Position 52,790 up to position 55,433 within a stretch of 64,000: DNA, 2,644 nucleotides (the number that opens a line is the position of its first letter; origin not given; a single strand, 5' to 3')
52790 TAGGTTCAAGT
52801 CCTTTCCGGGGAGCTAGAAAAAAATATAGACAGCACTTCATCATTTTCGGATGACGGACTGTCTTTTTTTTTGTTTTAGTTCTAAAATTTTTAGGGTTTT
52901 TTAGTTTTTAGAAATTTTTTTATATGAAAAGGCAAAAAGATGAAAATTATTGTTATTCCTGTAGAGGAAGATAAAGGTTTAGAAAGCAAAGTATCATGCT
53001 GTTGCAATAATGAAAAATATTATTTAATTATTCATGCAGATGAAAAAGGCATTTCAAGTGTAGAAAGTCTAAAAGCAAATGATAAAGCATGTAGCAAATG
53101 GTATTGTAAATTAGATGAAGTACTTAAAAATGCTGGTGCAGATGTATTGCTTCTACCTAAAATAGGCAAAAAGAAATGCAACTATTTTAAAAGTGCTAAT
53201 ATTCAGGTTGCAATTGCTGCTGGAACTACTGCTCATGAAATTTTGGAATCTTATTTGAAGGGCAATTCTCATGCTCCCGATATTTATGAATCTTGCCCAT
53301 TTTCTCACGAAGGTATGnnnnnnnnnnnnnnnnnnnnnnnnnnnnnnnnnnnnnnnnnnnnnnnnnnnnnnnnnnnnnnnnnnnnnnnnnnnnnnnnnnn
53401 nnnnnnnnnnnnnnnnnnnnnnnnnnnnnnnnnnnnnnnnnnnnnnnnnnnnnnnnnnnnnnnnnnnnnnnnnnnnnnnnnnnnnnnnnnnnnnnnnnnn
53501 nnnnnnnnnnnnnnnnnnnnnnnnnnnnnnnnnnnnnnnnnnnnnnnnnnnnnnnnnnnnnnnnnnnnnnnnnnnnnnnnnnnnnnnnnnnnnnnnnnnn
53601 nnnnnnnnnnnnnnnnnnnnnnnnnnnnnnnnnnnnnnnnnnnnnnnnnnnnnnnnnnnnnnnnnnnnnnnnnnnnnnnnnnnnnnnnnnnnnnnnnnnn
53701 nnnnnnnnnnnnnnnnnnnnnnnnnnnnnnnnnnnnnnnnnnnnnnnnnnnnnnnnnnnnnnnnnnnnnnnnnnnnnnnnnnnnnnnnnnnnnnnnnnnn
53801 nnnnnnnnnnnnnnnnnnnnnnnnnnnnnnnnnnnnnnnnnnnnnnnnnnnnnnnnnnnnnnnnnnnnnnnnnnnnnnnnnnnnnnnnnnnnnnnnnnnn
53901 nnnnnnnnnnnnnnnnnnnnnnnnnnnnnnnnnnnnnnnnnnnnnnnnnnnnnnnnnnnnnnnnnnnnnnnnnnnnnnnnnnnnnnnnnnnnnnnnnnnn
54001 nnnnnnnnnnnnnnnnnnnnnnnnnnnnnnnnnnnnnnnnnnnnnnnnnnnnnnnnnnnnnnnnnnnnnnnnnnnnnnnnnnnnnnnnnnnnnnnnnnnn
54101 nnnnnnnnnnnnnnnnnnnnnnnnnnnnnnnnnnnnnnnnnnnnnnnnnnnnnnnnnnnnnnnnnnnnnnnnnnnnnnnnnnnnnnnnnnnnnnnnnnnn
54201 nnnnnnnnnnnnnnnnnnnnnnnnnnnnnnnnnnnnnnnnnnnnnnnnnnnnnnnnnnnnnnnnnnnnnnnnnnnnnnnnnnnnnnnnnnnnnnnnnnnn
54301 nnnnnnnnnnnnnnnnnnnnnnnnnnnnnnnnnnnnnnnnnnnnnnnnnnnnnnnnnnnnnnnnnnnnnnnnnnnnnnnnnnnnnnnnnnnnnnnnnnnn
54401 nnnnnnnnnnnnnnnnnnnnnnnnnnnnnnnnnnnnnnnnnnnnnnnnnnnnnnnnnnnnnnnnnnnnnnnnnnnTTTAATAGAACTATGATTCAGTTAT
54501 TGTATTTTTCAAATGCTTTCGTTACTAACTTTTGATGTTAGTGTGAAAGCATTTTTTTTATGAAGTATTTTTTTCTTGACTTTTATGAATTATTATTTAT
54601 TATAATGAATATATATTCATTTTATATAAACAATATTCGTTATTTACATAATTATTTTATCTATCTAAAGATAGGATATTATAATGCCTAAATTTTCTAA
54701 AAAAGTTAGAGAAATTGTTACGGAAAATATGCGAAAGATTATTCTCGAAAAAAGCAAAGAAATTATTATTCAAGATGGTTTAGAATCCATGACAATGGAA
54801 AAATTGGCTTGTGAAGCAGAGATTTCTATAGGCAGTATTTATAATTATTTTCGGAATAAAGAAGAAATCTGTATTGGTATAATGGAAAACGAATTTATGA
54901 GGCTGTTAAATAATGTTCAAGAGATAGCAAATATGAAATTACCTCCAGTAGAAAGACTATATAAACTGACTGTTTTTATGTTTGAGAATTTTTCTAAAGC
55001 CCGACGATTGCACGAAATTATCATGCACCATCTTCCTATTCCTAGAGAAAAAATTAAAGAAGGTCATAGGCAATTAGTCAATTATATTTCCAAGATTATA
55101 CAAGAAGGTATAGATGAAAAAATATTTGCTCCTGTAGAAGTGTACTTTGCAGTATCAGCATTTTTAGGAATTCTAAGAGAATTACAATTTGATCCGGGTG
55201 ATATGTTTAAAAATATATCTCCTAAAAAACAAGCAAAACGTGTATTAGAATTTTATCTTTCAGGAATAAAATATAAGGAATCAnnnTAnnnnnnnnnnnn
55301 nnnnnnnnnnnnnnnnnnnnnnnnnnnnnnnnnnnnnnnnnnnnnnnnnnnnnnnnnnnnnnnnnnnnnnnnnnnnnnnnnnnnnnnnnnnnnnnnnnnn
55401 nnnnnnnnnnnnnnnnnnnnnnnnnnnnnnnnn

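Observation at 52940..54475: Methionine gamma-lyase family enzyme with an N-terminal NifX/NifB-like domain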

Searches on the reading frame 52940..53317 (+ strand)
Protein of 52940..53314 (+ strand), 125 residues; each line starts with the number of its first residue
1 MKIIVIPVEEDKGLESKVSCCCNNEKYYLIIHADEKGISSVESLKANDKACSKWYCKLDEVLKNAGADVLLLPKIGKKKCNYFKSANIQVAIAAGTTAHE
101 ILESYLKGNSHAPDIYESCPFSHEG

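Call 3: search_protein_families(library=pfam, proteins=[window:52940-53314:+], max_evalue=1)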
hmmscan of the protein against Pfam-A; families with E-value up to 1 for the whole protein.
window:52940-53314:+ (125 aa): 2 families
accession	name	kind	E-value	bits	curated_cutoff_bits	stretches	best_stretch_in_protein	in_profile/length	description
PF02579.22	Nitro_FeMo-Co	-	2.1e-09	38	26.3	1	26-106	13-93/94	Dinitrogenase iron-molybdenum cofactor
PF19250.5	DUF5898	-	0.1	13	28.9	1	12-93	4-85/109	Family of unknown function (DUF5898)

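Call 4: search_protein_families(library=ncbifam, proteins=[window:52940-53314:+], max_evalue=1)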
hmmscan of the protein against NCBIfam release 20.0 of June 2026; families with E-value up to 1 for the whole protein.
window:52940-53314:+ (125 aa): 1 family
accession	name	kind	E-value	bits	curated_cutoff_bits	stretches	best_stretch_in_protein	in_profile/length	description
NF041136.1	MrpORP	equivalog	9.8e-06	25.1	450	1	3-109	266-364/365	iron-sulfur cluster carrier protein MrpORP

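Call 12: search_solved_structures(query=window:52940-53314:+, max_evalue=10, show_alignments=3)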
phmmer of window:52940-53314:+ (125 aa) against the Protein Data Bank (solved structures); distinct sequences matched with E-value up to 10: 9.
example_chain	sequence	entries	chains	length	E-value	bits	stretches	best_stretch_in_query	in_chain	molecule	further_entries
1t3v_A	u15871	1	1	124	1.6e-07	34.4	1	3-114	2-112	conserved hypothetical protein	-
1o13_A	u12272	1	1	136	1.8e-07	34.2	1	3-114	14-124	probable NifB protein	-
2yx6_A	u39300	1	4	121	8.8e-07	32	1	4-109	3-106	Hypothetical protein PH0822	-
1rdu_A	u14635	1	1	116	0.036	17.1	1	10-109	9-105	conserved hypothetical protein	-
1eo1_A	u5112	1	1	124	0.089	15.8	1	13-110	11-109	HYPOTHETICAL PROTEIN MTH1175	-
4yy5_A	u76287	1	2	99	0.5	13.4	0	90-110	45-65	dTor_3x33L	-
4yy2_A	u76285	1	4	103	0.55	13.3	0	90-110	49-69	dTor_3x33L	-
2xee_A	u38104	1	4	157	1.3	12.1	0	53-79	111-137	NI3C DARPIN MUTANT5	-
2xeh_A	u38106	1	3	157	1.5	11.9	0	52-78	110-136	NI3C MUT6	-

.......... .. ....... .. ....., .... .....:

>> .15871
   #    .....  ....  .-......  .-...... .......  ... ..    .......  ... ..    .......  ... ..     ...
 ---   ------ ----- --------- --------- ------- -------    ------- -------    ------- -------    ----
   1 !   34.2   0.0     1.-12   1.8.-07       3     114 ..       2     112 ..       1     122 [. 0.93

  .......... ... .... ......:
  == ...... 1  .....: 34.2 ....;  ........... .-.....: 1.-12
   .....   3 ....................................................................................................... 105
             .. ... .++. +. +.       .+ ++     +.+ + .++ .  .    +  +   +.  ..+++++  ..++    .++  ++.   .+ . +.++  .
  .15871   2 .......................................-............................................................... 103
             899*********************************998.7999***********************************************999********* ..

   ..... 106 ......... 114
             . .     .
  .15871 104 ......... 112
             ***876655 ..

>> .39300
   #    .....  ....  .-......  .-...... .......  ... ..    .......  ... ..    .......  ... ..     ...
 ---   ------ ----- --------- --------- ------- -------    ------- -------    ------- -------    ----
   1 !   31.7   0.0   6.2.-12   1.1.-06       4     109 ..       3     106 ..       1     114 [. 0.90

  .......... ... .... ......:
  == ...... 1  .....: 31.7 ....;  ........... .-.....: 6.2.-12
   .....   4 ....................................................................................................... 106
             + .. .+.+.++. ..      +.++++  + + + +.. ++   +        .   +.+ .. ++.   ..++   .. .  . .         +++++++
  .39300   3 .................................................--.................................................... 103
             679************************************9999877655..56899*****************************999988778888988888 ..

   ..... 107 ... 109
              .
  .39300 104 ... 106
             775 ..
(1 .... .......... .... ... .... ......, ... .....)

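Call 40: find_homologous_proteins(query=A2, max_evalue=0.001)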
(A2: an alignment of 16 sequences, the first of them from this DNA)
Query A2 (16 sequences) (126 aa, profile of the alignment): 17 proteins with E <= 0.001 among 1818 candidates.
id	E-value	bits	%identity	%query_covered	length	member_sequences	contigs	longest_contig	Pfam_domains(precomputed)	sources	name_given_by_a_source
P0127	1.5e-9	56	31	71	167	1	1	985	PF16916.12,PF02579.23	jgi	jgi:predicted Fe-Mo cluster-binding NifX family protein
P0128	2.0e-9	55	25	82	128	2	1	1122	PF02579.23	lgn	-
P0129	2.8e-9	55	43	29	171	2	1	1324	PF16916.12,PF02579.23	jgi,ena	jgi:predicted Fe-Mo cluster-binding NifX family protein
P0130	1.1e-8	53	29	82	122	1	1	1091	PF02579.23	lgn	-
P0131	1.3e-8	53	28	98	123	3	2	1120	PF02579.23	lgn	-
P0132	1.1e-7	50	24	83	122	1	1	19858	PF02579.23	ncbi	-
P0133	1.3e-7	49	30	82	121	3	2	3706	PF02579.23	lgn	-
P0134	1.7e-7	49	26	83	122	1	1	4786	PF02579.23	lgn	-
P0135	1.7e-6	46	22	83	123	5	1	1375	PF02579.23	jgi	jgi:predicted Fe-Mo cluster-binding NifX family protein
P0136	2.5e-6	45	32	84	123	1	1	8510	PF02579.23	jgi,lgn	jgi:predicted Fe-Mo cluster-binding NifX family protein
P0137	9.1e-6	44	28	85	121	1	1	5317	PF02579.23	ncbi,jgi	jgi:predicted Fe-Mo cluster-binding NifX family protein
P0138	5.1e-5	41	29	69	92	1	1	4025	PF02579.23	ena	-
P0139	6.6e-5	41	24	81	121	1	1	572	PF02579.23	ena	-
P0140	7.2e-5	41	26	83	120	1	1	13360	PF02579.23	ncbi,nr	ncbi:MAG: NifB/NifX family molybdenum-iron cluster-binding protein [Fretibacterium sp.]|nr:NifB/NifX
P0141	1.5e-4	40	20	86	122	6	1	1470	PF02579.23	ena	-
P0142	2.8e-4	39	28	83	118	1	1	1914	PF02579.23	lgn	-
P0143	3.1e-4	39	22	81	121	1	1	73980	PF02579.23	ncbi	-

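Call 48: search_protein_representatives(alignment_id=A2)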
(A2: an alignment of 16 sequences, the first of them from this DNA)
Query: 16 sequences, 126 profile positions. Proteins with E-value up to 0.001 (for the whole library): 1175; up to 1e-10: 70; up to 1e-30: 1. The best 150 are listed.
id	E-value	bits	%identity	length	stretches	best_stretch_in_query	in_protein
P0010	6.9e-45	168.3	-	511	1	1-125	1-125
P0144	5.5e-20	87.8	-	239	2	3-113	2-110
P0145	1.9e-18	82.8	-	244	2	3-112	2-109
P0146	3.8e-18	81.9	-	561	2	2-110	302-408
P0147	4.3e-17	78.4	-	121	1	1-111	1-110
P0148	1.3e-16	76.9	-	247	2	2-112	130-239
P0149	3.4e-16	75.5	-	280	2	3-122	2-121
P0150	4.0e-16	75.3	-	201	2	2-112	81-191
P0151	4.8e-16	75.1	-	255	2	3-111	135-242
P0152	6.4e-16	74.6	-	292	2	3-110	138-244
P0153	1.3e-15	73.6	-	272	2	4-122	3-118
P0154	3.3e-15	72.4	-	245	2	4-117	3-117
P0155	3.5e-15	72.3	-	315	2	4-112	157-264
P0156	3.8e-15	72.1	-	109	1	3-111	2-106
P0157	1.3e-14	70.4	-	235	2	16-112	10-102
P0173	1.6e-12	63.7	-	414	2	3-110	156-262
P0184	7.8e-12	61.4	-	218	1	1-110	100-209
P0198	4.0e-11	59.2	-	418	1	2-112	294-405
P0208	9.1e-11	58.0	-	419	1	3-111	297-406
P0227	5.9e-10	55.4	-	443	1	2-111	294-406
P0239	1.1e-09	54.5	-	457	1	2-111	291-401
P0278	5.7e-09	52.2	-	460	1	3-112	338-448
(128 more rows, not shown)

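Call 63: search_protein_families(library=pfam, proteins=[P0146, P0173, P0198, P0208, P0227, P0239, P0278, P0155, P0144, P0184], max_evalue=0.0001)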
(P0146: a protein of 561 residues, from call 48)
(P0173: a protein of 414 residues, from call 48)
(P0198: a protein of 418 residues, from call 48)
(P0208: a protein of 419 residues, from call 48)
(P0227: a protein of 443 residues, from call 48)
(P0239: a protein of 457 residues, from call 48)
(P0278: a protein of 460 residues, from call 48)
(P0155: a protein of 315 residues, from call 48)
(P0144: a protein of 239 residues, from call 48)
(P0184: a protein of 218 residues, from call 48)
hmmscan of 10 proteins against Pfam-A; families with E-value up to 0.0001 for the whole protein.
P0146 (561 aa): 6 families
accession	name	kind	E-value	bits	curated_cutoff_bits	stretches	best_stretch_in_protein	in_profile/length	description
PF10609.15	ParA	-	3.1e-92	308.9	27.1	1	27-272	2-245/246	NUBPL iron-transfer P-loop NTPase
PF02579.22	Nitro_FeMo-Co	-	1.5e-37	128.2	26.3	2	315-404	2-93/94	Dinitrogenase iron-molybdenum cofactor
PF01656.29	CbiA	-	3.5e-12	46.8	25.4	1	32-251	2-124/125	CobQ/CobB/MinD/ParA nucleotide binding domain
PF13614.12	AAA_31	-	2.7e-07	31.1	27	1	35-67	8-40/177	AAA domain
PF02374.21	ArsA_ATPase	-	2e-06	27.7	24.3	1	29-66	1-38/305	Anion-transporting ATPase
PF09140.17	MipZ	-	7.5e-06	25.9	20.7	1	35-75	7-47/262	ATPase MipZ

P0173 (414 aa): 1 family
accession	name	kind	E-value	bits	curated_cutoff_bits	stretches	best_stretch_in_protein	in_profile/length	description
PF02579.22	Nitro_FeMo-Co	-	1.8e-43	147.2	26.3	2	168-258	2-93/94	Dinitrogenase iron-molybdenum cofactor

P0198 (418 aa): 3 families
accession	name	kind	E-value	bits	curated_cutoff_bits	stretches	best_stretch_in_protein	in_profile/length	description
PF01545.26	Cation_efflux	-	8.4e-42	143.6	26.6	1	15-207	2-198/198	Cation efflux family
PF16916.11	ZT_dimer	-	2.8e-19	69.3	26.7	1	211-289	1-78/78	Dimerisation domain of Zinc Transporter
PF02579.22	Nitro_FeMo-Co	-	5.2e-14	52.8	26.3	1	307-399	2-93/94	Dinitrogenase iron-molybdenum cofactor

P0208 (419 aa): 3 families
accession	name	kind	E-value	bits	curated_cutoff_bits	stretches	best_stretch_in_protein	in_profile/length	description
PF01545.26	Cation_efflux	-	9.9e-47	159.7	26.6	1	18-209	4-198/198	Cation efflux family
PF16916.11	ZT_dimer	-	4.1e-18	65.6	26.7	1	214-291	2-78/78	Dimerisation domain of Zinc Transporter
PF02579.22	Nitro_FeMo-Co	-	1e-11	45.4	26.3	1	309-397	2-89/94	Dinitrogenase iron-molybdenum cofactor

P0227 (443 aa): 3 families
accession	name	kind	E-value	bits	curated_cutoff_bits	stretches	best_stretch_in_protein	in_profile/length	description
PF01545.26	Cation_efflux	-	1.1e-43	149.8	26.6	1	14-206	1-197/198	Cation efflux family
PF16916.11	ZT_dimer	-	6.8e-17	61.7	26.7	1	213-289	3-78/78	Dimerisation domain of Zinc Transporter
PF02579.22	Nitro_FeMo-Co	-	2e-16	60.5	26.3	1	307-401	2-93/94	Dinitrogenase iron-molybdenum cofactor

P0239 (457 aa): 3 families
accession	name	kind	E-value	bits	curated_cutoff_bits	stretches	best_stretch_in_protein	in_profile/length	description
PF01545.26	Cation_efflux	-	8e-41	140.4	26.6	1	12-204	2-198/198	Cation efflux family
PF16916.11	ZT_dimer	-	8.8e-17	61.3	26.7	1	209-286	2-78/78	Dimerisation domain of Zinc Transporter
PF02579.22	Nitro_FeMo-Co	-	2.8e-15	56.8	26.3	1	304-396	2-93/94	Dinitrogenase iron-molybdenum cofactor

P0278 (460 aa): 3 families
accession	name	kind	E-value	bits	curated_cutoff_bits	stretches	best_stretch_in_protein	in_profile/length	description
PF01545.26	Cation_efflux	-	2.2e-37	129.2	26.6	1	19-191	2-178/198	Cation efflux family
PF02579.22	Nitro_FeMo-Co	-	2.4e-17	63.4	26.3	1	350-442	2-93/94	Dinitrogenase iron-molybdenum cofactor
PF16916.11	ZT_dimer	-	7.6e-14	51.9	26.7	1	253-327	1-74/78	Dimerisation domain of Zinc Transporter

P0155 (315 aa): 1 family
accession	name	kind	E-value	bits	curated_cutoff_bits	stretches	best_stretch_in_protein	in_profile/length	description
PF02579.22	Nitro_FeMo-Co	-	1.4e-43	147.5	26.3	2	13-102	2-93/94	Dinitrogenase iron-molybdenum cofactor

P0144 (239 aa): 1 family
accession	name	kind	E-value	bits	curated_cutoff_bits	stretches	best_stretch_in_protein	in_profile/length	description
PF02579.22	Nitro_FeMo-Co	-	1.1e-46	157.5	26.3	2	136-224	2-93/94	Dinitrogenase iron-molybdenum cofactor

P0184 (218 aa): 3 families
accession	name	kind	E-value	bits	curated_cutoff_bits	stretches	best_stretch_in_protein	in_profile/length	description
PF02579.22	Nitro_FeMo-Co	-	1.6e-17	64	26.3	1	114-205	2-93/94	Dinitrogenase iron-molybdenum cofactor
PF02001.22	DUF134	-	2.1e-16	60.7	27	1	4-61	33-90/98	Protein of unknown function DUF134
PF08281.18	Sigma70_r4_2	-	6.5e-06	26.1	25.7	1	5-48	10-53/54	Sigma-70, region 4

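Call 77: predict_structure(alignment_id=A2)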
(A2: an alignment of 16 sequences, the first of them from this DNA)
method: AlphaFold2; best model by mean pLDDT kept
length: 126 residues; sequences in the alignment: 16
mean_pLDDT: 79.3   pTM: 0.74
mean pLDDT of the five models: 79.3, 75.6, 74.1, 73.7, 73.2
residues with pLDDT >= 90: 19; 70-90: 81; 50-70: 22; < 50: 4
segments of 3 or more residues with pLDDT < 50: 123-126
pLDDT, mean of each block of 10 residues (from residue 1): 89 87 77 85 76 62 81 79 84 88 88 74 48
secondary structure, 60 per line:
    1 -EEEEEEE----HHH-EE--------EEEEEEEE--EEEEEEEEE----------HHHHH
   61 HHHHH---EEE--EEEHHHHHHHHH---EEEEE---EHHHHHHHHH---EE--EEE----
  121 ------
elements in order: E2-8 E27-34 E37-45 H56-65 E69-71 E74-76 H77-85 E89-93 H98-106 E114-116

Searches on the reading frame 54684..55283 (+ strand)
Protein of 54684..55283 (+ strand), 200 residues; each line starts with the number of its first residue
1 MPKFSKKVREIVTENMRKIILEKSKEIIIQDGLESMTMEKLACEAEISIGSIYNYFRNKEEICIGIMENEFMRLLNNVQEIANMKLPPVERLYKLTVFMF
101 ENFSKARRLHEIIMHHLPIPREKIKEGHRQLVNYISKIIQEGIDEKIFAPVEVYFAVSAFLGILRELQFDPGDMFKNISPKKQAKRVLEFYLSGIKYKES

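Call 8: search_protein_families(library=pfam, proteins=[window:54684-55283:+], max_evalue=0.01)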
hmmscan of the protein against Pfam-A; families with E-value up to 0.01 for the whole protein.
window:54684-55283:+ (200 aa): 4 families
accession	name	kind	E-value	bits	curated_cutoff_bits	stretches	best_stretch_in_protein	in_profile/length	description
PF00440.29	TetR_N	-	1.1e-10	41.6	24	1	20-62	1-43/47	Bacterial regulatory proteins, tetR family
PF17932.6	TetR_C_24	-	1e-05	26.2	26.4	1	86-165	2-85/114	Tetracyclin repressor-like, C-terminal domain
PF17935.6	TetR_C_27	-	0.00079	20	26.1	1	94-161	11-78/106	Tetracyclin repressor-like, C-terminal domain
PF17938.6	TetR_C_29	-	0.0021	18.6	26.2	1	88-160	1-83/119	Tetracyclin repressor-like, C-terminal domain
